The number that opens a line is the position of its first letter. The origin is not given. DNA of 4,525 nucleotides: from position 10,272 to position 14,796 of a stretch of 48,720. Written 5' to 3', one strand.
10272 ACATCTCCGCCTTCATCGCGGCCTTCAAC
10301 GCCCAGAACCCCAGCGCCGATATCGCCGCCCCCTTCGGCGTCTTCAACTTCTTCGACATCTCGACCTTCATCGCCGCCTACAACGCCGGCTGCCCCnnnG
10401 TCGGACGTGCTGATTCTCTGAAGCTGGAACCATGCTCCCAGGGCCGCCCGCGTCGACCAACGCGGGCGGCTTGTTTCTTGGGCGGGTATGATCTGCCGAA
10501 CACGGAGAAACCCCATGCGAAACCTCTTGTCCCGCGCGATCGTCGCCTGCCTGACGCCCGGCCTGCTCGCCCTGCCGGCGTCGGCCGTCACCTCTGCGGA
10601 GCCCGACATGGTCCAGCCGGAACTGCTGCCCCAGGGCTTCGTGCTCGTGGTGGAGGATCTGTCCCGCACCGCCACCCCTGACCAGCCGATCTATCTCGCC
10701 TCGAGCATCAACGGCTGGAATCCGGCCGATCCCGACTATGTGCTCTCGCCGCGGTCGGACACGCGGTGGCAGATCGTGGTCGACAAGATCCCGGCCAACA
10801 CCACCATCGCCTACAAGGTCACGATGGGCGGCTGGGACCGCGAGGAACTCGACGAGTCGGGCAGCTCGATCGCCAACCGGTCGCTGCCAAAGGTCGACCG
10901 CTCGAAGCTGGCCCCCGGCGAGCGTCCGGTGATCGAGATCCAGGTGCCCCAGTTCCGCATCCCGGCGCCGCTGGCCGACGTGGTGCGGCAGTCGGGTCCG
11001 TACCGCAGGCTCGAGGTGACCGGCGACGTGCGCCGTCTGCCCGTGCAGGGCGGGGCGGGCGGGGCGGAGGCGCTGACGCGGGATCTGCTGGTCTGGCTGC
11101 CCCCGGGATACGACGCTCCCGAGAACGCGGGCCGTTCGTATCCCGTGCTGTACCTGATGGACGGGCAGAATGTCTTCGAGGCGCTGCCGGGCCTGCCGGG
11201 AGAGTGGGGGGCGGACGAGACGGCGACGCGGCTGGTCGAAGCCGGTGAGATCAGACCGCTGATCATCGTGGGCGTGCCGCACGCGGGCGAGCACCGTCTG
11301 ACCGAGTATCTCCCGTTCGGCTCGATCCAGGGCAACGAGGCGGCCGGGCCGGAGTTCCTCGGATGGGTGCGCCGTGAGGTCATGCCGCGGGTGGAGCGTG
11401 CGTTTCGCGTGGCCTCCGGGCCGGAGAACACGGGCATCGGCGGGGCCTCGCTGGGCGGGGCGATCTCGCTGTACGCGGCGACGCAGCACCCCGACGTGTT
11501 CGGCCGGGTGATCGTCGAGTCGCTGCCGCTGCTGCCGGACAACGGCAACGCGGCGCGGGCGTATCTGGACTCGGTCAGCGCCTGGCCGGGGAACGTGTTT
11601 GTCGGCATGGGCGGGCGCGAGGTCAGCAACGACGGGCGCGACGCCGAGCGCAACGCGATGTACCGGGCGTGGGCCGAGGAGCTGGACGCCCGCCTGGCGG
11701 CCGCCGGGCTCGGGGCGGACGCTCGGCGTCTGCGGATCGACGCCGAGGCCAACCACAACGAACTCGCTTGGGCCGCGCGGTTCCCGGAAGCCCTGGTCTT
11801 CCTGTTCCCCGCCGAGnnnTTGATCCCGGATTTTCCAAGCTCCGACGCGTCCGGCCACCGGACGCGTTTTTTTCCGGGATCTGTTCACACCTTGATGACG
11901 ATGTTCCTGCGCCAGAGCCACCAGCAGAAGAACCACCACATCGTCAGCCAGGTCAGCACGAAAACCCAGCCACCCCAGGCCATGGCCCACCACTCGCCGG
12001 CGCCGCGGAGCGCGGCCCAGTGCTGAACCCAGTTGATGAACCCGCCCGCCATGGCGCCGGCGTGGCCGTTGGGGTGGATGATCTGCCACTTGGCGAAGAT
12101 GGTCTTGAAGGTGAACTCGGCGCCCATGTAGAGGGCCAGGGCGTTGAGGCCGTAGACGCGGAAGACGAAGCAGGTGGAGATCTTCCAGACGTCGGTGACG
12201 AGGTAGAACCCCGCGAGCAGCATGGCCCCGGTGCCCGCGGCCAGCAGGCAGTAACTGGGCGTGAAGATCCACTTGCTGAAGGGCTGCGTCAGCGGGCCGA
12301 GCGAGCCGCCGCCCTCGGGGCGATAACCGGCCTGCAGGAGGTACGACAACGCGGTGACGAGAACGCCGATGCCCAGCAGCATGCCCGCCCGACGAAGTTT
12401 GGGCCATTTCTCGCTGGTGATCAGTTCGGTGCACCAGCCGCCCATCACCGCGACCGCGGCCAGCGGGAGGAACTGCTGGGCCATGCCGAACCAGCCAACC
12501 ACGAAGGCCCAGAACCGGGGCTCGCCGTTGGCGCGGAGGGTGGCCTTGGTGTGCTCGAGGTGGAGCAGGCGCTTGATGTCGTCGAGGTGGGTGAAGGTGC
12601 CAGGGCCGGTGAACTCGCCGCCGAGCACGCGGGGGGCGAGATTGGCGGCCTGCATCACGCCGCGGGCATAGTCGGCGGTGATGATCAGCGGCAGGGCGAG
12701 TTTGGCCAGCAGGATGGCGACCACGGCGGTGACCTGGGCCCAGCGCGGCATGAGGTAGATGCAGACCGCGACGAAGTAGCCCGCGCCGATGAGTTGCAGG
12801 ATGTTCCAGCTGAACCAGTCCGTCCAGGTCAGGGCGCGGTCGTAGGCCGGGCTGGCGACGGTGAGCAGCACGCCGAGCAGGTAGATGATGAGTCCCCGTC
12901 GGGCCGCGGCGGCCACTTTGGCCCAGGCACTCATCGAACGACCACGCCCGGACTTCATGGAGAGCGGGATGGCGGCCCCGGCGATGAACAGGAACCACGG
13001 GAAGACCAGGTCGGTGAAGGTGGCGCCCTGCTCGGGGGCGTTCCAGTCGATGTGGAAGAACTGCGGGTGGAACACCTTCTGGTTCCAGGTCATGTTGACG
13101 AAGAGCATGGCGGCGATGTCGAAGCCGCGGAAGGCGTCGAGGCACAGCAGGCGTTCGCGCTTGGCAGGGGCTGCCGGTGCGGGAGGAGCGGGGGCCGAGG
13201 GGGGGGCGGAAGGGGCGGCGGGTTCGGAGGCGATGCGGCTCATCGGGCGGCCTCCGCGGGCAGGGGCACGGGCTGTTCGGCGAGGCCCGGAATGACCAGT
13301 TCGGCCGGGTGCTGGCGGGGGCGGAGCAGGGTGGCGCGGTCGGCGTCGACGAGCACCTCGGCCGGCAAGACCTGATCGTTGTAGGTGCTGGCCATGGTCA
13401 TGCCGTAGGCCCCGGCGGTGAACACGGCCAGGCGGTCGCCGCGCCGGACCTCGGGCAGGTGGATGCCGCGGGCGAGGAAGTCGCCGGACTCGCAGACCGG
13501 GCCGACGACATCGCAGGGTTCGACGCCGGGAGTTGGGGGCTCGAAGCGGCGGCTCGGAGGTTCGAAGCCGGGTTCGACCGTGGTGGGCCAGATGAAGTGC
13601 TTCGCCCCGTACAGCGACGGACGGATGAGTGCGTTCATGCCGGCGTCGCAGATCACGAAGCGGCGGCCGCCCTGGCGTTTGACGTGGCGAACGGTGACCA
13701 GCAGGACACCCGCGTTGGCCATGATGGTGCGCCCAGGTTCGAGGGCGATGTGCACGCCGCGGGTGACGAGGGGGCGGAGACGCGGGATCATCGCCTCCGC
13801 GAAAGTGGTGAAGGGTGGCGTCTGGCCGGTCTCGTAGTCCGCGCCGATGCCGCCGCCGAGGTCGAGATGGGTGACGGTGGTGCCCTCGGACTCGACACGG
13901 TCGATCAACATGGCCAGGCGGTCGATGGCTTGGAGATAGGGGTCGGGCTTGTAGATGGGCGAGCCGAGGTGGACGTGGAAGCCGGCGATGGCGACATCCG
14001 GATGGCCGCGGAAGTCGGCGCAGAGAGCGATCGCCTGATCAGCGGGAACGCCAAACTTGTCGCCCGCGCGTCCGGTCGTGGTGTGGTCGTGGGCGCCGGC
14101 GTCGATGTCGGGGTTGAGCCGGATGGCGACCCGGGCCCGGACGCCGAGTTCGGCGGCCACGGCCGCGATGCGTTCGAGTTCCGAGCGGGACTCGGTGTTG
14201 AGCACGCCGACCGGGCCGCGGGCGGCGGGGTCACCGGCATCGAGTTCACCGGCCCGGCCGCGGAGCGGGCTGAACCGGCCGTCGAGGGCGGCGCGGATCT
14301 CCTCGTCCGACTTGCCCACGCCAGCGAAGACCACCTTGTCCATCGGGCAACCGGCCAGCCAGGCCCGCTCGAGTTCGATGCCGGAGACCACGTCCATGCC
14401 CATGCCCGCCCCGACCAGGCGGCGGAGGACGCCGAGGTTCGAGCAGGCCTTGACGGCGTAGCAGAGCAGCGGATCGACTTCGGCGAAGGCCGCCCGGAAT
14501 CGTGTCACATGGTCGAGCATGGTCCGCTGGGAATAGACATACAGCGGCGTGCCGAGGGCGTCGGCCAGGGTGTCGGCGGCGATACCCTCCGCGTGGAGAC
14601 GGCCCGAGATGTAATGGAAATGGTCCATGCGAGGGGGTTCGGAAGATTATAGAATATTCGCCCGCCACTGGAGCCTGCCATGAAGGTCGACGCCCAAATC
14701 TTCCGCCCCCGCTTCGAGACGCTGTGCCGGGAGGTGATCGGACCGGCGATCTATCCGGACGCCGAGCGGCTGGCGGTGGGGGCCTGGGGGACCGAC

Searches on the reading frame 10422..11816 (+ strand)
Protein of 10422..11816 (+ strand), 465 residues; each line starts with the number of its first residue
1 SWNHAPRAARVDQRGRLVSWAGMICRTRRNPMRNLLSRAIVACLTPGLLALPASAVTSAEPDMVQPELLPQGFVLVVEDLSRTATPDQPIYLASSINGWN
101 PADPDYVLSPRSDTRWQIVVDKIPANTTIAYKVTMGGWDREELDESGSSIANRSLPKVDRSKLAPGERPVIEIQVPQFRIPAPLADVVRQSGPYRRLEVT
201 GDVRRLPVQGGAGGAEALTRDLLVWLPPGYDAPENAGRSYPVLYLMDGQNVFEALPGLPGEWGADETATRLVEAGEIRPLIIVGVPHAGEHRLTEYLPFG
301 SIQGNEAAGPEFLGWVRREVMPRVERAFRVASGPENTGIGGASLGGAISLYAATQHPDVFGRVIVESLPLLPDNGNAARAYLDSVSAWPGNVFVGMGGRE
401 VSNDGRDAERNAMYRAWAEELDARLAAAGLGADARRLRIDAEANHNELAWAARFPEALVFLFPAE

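Call 15: search_protein_families(library=pfam, proteins=[window:10422-11816:+], max_evalue=0.001)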
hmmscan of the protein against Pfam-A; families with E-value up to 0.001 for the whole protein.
window:10422-11816:+ (465 aa): 1 family
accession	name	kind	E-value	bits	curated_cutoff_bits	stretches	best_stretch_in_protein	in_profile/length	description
PF00756.26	Esterase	-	8.5e-26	91.7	22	1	222-460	10-250/251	Putative esterase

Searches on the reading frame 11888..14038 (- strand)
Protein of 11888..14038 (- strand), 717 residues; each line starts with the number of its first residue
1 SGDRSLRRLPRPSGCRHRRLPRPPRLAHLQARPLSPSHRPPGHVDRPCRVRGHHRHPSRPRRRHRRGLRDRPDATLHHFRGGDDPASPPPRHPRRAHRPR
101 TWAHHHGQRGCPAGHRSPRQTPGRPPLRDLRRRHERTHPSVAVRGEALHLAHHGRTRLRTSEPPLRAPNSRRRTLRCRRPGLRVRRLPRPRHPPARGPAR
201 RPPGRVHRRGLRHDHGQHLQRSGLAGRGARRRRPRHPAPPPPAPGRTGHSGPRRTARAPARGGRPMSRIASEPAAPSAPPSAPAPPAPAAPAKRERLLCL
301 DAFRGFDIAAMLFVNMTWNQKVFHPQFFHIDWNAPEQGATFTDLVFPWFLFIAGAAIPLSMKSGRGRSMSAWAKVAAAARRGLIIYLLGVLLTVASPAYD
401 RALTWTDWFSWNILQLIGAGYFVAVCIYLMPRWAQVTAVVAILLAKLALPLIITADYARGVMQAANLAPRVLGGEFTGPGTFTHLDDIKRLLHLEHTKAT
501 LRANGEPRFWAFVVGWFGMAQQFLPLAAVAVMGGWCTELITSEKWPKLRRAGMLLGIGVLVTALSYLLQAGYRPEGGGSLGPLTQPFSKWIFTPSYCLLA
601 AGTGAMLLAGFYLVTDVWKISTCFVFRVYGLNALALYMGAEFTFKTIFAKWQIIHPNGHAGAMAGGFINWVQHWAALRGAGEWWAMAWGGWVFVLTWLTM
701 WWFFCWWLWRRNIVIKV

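Call 15: search_protein_families(library=pfam, proteins=[window:11888-14038:-], max_evalue=0.001)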
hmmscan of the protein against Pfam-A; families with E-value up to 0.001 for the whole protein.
window:11888-14038:- (717 aa): 2 families
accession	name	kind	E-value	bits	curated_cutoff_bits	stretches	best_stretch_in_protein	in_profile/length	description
PF07786.18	HGSNAT_cat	-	5.8e-12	46.1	22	1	296-450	1-140/222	Heparan-alpha-glucosaminide N-acetyltransferase, catalytic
PF16401.11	DUF5009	-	8.6e-06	25.8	25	1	336-390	48-101/260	Domain of unknown function (DUF5009)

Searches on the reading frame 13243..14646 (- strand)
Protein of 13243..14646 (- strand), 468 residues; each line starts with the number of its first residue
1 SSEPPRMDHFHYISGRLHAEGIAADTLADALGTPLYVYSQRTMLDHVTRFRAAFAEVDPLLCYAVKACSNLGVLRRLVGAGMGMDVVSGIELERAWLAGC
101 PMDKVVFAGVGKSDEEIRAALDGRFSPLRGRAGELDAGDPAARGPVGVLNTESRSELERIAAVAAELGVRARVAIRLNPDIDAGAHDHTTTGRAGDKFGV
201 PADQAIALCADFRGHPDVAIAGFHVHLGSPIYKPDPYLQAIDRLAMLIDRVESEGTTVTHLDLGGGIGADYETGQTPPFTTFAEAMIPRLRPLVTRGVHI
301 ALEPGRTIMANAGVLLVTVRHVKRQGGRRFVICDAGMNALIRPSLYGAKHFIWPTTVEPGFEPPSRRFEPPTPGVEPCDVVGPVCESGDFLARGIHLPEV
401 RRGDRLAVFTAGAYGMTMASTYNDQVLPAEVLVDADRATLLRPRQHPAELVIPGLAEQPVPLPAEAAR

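Call 15: search_protein_families(library=pfam, proteins=[window:13243-14646:-], max_evalue=0.001)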
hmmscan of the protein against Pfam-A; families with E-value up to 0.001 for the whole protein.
window:13243-14646:- (468 aa): 2 families
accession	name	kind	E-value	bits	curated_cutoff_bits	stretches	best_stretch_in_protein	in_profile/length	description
PF02784.22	Orn_Arg_deC_N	-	8.5e-48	163.3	23.4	1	45-310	6-247/247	Pyridoxal-dependent decarboxylase, pyridoxal binding domain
PF00278.28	Orn_DAP_Arg_deC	-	2e-25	89.3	23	1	36-412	2-95/95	Pyridoxal-dependent decarboxylase, C-terminal sheet domain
